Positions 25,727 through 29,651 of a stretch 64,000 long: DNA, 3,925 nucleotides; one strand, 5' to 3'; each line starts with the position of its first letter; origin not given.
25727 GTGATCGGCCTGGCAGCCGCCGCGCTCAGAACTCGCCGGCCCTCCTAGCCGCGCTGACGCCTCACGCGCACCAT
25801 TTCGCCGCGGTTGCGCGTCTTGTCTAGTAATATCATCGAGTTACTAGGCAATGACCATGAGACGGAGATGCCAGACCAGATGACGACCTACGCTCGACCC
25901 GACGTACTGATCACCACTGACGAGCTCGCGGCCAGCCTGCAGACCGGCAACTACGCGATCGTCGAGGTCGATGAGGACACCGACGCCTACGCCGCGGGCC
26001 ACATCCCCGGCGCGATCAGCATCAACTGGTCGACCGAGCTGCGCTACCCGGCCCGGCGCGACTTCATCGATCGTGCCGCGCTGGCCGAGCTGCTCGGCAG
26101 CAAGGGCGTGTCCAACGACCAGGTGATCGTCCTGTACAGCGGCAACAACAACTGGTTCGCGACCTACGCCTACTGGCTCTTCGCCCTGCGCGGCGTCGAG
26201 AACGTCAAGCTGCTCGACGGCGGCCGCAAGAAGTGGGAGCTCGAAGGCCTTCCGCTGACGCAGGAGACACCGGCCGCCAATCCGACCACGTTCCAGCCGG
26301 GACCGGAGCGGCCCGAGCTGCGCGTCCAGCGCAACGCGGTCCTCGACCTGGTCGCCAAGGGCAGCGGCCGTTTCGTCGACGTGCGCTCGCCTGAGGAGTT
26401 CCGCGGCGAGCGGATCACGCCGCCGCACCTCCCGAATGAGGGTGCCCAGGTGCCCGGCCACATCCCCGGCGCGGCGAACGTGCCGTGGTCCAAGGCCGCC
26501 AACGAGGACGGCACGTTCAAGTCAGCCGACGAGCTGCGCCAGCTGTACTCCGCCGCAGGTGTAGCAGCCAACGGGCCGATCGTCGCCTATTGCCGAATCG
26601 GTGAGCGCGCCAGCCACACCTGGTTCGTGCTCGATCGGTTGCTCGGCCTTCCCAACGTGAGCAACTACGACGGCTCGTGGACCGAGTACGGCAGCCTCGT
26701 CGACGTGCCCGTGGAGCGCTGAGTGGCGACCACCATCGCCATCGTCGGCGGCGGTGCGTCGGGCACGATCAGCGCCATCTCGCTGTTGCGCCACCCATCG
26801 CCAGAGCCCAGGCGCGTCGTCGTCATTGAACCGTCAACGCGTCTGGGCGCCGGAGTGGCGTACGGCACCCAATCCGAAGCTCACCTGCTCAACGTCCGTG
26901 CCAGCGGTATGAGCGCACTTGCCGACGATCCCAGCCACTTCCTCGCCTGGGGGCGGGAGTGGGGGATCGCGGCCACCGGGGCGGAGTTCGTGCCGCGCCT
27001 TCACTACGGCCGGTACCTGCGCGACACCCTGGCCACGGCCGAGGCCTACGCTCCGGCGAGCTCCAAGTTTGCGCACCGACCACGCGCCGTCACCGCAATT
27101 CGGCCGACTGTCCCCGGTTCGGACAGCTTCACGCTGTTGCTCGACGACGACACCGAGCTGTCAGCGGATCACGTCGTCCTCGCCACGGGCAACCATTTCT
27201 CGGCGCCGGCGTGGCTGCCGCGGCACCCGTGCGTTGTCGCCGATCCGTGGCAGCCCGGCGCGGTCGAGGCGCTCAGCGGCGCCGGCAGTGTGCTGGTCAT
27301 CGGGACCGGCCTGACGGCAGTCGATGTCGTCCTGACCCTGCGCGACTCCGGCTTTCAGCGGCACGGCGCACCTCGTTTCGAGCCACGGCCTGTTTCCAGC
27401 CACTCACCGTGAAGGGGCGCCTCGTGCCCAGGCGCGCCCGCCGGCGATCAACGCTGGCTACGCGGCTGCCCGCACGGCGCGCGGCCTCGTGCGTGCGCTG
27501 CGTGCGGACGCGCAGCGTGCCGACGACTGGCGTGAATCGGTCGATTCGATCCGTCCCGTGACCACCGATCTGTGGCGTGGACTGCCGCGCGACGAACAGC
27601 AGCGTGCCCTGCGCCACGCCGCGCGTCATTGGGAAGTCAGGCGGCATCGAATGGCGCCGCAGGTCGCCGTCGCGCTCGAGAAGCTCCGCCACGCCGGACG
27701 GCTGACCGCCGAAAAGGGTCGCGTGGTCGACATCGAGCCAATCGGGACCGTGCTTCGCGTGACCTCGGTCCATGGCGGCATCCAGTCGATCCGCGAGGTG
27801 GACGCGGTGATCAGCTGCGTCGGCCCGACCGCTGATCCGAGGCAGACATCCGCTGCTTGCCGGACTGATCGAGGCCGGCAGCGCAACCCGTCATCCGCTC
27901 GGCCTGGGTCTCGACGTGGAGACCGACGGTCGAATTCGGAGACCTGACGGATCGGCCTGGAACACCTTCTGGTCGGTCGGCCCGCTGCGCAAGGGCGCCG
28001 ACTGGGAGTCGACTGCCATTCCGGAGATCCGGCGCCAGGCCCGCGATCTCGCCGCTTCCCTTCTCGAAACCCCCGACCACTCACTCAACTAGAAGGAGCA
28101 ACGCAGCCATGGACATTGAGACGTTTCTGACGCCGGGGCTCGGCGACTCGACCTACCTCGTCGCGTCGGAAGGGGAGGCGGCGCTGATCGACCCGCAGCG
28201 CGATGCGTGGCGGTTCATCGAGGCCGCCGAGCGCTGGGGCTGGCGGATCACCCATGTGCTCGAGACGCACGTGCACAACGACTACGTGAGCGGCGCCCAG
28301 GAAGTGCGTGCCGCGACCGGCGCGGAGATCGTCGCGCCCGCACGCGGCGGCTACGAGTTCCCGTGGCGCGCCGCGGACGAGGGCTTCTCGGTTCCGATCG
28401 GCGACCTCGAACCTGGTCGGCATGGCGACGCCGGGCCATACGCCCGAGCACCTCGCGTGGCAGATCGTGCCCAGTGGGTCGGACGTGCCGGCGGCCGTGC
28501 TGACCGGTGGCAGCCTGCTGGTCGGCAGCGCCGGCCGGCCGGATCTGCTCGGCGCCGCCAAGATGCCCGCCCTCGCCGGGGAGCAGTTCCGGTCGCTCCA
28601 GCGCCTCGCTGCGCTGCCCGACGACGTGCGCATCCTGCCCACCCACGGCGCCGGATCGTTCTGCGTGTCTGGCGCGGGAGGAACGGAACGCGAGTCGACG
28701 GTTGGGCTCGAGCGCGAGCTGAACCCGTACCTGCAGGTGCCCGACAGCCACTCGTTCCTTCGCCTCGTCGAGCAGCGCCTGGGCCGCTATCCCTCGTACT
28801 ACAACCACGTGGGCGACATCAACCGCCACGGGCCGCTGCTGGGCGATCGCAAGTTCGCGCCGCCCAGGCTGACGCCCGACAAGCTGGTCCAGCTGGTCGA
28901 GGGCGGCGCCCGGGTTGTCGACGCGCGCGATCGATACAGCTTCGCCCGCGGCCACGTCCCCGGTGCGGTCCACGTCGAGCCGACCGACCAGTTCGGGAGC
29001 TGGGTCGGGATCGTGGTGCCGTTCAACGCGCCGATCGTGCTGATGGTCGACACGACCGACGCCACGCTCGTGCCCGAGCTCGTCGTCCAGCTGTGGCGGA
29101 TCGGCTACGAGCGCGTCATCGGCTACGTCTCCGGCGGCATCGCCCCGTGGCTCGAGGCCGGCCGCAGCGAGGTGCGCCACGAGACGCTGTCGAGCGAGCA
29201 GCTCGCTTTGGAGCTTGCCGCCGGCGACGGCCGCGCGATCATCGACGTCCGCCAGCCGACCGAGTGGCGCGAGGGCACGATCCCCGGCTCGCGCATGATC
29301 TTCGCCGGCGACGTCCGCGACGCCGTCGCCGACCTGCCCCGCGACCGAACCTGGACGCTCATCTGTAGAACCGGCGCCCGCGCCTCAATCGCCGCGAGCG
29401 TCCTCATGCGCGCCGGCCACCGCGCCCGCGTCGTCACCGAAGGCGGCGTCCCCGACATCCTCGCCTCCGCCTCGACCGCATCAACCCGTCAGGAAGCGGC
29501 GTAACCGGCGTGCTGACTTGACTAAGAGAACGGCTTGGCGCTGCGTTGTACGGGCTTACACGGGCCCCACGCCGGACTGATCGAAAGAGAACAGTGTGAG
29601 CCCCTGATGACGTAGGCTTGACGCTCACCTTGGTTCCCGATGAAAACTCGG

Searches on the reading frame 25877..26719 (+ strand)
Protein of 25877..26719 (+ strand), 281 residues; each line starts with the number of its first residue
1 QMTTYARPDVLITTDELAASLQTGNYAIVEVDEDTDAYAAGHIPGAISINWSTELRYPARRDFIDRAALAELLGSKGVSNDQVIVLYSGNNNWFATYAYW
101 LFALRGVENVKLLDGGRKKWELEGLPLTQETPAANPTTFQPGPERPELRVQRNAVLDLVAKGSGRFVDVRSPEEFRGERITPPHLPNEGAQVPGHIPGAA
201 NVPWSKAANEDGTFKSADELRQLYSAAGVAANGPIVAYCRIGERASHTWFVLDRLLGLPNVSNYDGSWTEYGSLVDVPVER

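Call 52: search_protein_families(library=pfam, proteins=[window:25877-26719:+], max_evalue=0.001)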
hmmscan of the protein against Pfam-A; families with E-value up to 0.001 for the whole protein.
window:25877-26719:+ (281 aa): 2 families
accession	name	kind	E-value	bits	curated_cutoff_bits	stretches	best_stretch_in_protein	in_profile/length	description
PF00581.25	Rhodanese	-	2.8e-34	118.1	22.2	2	13-121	1-100/102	Rhodanese-like domain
PF04273.18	BLH_phosphatase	-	3.6e-05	24.5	26.1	1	216-251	71-105/110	Beta-lactamase hydrolase-like protein, phosphatase-like domain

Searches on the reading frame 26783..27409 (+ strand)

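Call 52: search_protein_families(library=pfam, proteins=[window:26783-27409:+], max_evalue=0.001)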
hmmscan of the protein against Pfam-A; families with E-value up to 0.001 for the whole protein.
window:26783-27409:+ (209 aa): 1 family
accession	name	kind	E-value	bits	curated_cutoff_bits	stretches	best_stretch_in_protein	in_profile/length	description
PF13454.12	NAD_binding_9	-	1.7e-29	103.2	21.8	1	1-137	16-154/155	FAD-NAD(P)-binding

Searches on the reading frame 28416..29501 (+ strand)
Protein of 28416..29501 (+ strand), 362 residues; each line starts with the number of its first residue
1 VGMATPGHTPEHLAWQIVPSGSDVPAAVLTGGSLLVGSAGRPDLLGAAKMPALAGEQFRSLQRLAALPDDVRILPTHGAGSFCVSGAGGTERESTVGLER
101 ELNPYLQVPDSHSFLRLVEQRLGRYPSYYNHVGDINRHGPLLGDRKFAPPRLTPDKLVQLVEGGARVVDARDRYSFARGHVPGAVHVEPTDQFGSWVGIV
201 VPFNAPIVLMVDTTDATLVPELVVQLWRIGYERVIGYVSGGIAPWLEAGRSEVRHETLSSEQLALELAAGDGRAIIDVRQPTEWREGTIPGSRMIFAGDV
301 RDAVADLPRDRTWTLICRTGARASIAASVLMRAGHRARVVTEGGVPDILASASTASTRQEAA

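Call 22: find_related_loci(query=window:28416-29501:+, collection=genome_contigs, flank=10000)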
Query window:28416-29501:+ (362 aa) in genome_contigs; peptide patterns used: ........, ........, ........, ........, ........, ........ (x = any residue, [..] = any of these).
79 stretches matched a pattern; 22 encode a relative of the query (tblastn E <= 1e-3); 22 distinct loci.
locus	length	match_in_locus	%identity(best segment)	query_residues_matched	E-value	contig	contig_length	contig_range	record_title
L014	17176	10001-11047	76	1-349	3e-180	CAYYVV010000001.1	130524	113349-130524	MAG TPA_asm: uncultured Anaerolineaceae bacterium isolate binchicken_co54_371 genome assembly, contig: NODE_121_length_1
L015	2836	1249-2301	55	1-351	2e-118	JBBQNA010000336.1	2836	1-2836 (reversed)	MAG: Candidatus Limnocylindrales bacterium isolate Co_metawrap_349 Cmw_349_k141_229505_length_2836_cov_6.0000, whole gen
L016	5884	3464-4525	52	1-354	6e-112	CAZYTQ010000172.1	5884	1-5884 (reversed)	MAG TPA_asm: uncultured Anaerolineaceae bacterium isolate SRP344714_co2_422 genome assembly, contig: NODE_35617_length_5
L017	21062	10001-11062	53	1-354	6e-111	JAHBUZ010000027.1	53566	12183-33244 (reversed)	MAG: Chloroflexi bacterium isolate ACE_CHL4 CHL4_27, whole genome shotgun sequence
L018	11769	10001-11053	53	1-351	2e-110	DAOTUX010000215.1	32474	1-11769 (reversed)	MAG TPA_asm: Chloroflexota bacterium isolate F3_94 k223_142684, whole genome shotgun sequence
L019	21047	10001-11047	54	1-351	5e-110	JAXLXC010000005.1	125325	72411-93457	MAG: Chloroflexota bacterium isolate STL-CHL39 C3.138.fa-5, whole genome shotgun sequence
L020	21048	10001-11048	74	1-349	6e-146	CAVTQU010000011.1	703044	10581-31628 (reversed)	MAG: uncultured Chloroflexia bacterium isolate MFD00392.bin.2.302 genome assembly, contig: contig_7707, whole genome sho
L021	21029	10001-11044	50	1-344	6e-89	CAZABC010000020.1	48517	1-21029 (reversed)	MAG TPA_asm: uncultured Anaerolineaceae bacterium isolate binchicken_co107_255 genome assembly, contig: NODE_1843_length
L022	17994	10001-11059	46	3-347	9e-88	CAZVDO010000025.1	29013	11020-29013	MAG TPA_asm: uncultured Anaerolinea sp. isolate SRP237561_co1_326 genome assembly, contig: NODE_2412_length_29013_cov_10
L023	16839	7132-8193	44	1-356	3e-85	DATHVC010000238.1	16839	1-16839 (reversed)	MAG TPA_asm: Actinomycetota bacterium isolate SMAG_U16123 k141_1228589, whole genome shotgun sequence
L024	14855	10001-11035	43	1-349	1e-83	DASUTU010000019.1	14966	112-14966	MAG TPA_asm: Actinomycetota bacterium isolate SMAG_U1771 k141_1431049, whole genome shotgun sequence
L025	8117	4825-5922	44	4-347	3e-79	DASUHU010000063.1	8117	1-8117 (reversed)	MAG TPA_asm: Candidatus Limnocylindrales bacterium isolate SMAG_U1442 k141_1650169, whole genome shotgun sequence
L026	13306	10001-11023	44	5-349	5e-71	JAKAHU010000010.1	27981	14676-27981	MAG: Chloroflexi bacterium isolate WY3.bin12 NODE_2585_length_27981_cov_1.649207, whole genome shotgun sequence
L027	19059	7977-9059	36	3-360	2e-51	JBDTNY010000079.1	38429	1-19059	MAG: Actinomycetota bacterium isolate cluster3_bin.161 NODE_2823_length_38429_cov_8.127222, whole genome shotgun sequenc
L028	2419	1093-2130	33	3-345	9e-45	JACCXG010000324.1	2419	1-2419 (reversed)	MAG: Acidobacteria bacterium isolate MGR_bin172 SD2897-2912_k127_6633977, whole genome shotgun sequence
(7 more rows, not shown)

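Call 52: search_protein_families(library=pfam, proteins=[window:28416-29501:+], max_evalue=0.001)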
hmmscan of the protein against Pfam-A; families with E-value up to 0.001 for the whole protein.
window:28416-29501:+ (362 aa): 1 family
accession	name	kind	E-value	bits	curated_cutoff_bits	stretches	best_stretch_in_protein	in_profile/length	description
PF00581.25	Rhodanese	-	1.8e-22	80.1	22.2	2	153-247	1-101/102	Rhodanese-like domain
